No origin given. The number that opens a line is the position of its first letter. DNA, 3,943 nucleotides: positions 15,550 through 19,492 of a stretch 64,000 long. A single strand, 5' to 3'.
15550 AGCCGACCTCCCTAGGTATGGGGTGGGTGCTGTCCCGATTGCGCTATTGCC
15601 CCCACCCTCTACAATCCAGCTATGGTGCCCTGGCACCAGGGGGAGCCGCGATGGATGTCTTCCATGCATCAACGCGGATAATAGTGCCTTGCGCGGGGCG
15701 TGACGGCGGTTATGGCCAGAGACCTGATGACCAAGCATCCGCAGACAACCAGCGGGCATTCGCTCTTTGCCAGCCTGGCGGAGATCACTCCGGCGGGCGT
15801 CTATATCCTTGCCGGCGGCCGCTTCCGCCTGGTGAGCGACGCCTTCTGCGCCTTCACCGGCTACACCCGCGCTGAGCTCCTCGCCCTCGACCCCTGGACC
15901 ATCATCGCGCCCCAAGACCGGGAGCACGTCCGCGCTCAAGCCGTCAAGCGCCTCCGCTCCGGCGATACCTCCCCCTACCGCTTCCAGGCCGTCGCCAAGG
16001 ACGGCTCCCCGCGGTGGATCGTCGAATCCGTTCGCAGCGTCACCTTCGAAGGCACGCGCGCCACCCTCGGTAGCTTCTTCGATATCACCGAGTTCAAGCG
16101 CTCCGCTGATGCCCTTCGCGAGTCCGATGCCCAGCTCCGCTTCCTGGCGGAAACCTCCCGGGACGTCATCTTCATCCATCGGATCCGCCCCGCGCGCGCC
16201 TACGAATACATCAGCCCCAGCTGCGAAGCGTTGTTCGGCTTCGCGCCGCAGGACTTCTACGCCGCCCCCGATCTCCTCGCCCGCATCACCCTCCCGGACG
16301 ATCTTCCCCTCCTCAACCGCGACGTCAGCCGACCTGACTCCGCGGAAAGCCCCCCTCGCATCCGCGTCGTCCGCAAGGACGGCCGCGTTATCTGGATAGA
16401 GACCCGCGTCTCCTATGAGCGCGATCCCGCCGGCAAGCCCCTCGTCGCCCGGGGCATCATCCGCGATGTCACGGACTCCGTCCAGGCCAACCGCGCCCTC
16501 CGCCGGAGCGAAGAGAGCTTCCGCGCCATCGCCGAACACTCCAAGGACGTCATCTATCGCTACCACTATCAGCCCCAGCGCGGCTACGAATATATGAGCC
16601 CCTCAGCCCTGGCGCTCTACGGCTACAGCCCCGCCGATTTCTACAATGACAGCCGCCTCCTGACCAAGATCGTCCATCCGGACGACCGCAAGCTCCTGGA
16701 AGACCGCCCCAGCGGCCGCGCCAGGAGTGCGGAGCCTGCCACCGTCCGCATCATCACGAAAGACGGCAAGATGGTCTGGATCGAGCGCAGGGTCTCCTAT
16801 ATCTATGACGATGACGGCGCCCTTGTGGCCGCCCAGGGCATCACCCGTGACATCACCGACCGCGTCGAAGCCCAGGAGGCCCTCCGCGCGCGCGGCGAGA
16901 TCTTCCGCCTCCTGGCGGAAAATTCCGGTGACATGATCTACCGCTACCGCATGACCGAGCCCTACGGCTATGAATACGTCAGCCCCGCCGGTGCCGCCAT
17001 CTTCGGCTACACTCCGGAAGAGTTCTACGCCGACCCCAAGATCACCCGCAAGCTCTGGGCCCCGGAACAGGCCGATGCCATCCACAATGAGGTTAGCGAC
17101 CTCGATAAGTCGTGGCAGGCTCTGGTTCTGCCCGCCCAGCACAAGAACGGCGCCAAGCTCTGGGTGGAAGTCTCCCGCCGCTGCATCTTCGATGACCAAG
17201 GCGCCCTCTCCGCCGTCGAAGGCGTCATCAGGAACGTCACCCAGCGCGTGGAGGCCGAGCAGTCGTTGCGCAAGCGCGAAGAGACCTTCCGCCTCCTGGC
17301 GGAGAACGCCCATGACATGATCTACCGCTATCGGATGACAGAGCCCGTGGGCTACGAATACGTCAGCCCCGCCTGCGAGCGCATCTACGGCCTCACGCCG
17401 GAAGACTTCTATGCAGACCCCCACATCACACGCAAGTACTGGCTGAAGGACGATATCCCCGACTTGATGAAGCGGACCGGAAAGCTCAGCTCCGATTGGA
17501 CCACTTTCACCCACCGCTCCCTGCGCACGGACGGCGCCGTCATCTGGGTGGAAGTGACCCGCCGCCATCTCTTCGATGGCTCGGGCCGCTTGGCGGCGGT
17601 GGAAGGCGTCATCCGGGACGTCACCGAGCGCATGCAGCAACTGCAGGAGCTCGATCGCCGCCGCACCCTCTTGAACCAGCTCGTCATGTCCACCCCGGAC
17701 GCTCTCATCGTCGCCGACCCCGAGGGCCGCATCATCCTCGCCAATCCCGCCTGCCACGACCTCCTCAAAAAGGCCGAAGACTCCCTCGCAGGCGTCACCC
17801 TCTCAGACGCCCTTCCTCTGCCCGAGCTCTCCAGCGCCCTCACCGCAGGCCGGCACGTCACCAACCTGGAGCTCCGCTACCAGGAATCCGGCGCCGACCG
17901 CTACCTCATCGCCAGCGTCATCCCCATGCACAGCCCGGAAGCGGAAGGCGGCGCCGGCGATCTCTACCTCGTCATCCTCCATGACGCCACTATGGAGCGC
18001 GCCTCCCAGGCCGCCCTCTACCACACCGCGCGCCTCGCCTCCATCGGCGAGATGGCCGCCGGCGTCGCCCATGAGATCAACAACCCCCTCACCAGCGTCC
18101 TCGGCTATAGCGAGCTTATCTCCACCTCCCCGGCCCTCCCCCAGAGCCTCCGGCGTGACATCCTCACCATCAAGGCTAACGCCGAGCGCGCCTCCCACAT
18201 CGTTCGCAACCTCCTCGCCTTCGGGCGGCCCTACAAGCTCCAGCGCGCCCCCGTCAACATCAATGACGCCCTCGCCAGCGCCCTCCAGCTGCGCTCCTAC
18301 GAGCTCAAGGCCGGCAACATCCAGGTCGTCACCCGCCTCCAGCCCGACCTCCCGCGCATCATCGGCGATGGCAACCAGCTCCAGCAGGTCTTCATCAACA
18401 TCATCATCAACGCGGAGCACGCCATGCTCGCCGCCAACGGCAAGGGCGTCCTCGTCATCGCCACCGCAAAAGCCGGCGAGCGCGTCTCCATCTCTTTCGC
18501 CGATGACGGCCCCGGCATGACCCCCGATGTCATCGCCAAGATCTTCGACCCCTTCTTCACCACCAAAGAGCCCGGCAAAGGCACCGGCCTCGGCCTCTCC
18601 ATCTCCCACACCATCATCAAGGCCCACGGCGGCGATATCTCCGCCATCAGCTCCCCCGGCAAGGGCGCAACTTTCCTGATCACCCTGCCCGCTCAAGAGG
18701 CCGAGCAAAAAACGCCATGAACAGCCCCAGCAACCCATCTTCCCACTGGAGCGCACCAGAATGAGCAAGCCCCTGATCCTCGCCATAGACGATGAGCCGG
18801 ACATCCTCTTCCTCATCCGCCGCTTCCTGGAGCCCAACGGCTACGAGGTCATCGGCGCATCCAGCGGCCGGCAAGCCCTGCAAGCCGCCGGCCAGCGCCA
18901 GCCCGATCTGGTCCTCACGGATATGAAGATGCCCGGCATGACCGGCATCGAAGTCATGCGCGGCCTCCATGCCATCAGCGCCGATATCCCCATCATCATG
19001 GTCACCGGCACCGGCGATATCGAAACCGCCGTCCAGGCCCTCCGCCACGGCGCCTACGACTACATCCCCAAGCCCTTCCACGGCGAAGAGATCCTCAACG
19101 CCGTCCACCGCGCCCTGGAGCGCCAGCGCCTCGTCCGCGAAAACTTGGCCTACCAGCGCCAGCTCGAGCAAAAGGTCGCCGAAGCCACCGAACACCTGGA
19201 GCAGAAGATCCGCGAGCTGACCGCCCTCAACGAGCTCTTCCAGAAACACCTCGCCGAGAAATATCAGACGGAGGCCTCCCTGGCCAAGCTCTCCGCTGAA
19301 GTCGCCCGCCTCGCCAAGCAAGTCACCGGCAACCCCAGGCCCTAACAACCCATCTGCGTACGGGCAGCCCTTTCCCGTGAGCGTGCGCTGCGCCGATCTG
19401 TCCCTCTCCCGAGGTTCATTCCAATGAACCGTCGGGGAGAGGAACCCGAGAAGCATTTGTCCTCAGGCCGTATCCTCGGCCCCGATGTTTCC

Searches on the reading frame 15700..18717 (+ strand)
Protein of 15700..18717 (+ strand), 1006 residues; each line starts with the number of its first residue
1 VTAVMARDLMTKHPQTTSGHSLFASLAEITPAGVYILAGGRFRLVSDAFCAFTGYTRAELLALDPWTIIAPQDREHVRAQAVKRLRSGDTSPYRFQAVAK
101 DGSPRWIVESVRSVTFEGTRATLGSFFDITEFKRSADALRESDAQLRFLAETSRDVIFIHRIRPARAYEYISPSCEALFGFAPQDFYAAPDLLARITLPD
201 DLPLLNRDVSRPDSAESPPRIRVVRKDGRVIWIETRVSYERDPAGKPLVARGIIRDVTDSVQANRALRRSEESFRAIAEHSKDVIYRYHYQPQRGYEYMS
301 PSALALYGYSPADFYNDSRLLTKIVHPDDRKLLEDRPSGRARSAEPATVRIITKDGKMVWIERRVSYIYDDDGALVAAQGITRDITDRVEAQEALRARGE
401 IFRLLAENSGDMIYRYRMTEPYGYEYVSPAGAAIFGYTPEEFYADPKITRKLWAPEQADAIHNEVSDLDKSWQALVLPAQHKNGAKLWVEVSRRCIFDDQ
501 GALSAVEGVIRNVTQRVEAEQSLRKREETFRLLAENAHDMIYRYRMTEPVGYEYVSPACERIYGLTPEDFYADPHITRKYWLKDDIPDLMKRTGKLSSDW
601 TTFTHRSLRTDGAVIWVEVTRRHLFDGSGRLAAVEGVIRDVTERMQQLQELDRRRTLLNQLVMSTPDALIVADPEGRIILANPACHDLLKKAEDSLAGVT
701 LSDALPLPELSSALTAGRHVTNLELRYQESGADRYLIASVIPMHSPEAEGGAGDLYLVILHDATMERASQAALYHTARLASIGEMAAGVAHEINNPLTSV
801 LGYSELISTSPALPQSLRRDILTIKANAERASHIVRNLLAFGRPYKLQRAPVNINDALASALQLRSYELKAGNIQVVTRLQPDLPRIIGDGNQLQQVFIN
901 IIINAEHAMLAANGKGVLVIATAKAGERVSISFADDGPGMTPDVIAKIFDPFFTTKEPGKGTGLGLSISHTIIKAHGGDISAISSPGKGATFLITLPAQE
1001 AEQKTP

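Call 63: search_protein_families(library=pfam, proteins=[window:15700-18717:+], max_evalue=0.00001)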
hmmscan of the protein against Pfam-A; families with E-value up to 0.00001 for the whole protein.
window:15700-18717:+ (1006 aa): 7 families
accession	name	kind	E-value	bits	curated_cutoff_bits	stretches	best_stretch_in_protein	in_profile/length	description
PF08447.18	PAS_3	-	2.1e-55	185.4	25.6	4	298-381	3-88/89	PAS fold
PF13426.13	PAS_9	-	5.7e-47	158.7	27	2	39-131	10-103/103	PAS domain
PF08448.16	PAS_4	-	1.9e-38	131.5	23.1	1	664-767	3-109/110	PAS fold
PF00989.32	PAS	-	2.6e-30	105.2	22.6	0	26-121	6-103/113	PAS fold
PF13188.13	PAS_8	-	1.8e-25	88.3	21.8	0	22-74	2-55/65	PAS domain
PF02518.31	HATPase_c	-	7.3e-25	88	26.4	1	889-999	1-110/111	Histidine kinase-, DNA gyrase B-, and HSP90-like ATPase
PF00512.31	HisKA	-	6.4e-14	52.2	26.9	1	783-843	3-62/66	His Kinase A (phospho-acceptor) domain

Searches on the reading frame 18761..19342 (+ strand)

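Call 63: search_protein_families(library=pfam, proteins=[window:18761-19342:+], max_evalue=0.00001)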
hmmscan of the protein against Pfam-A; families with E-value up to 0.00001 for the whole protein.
window:18761-19342:+ (194 aa): 1 family
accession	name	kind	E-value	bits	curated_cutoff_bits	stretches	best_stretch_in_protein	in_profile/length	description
PF00072.30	Response_reg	-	1.7e-32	112.3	30.2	1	6-115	1-110/111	Response regulator receiver domain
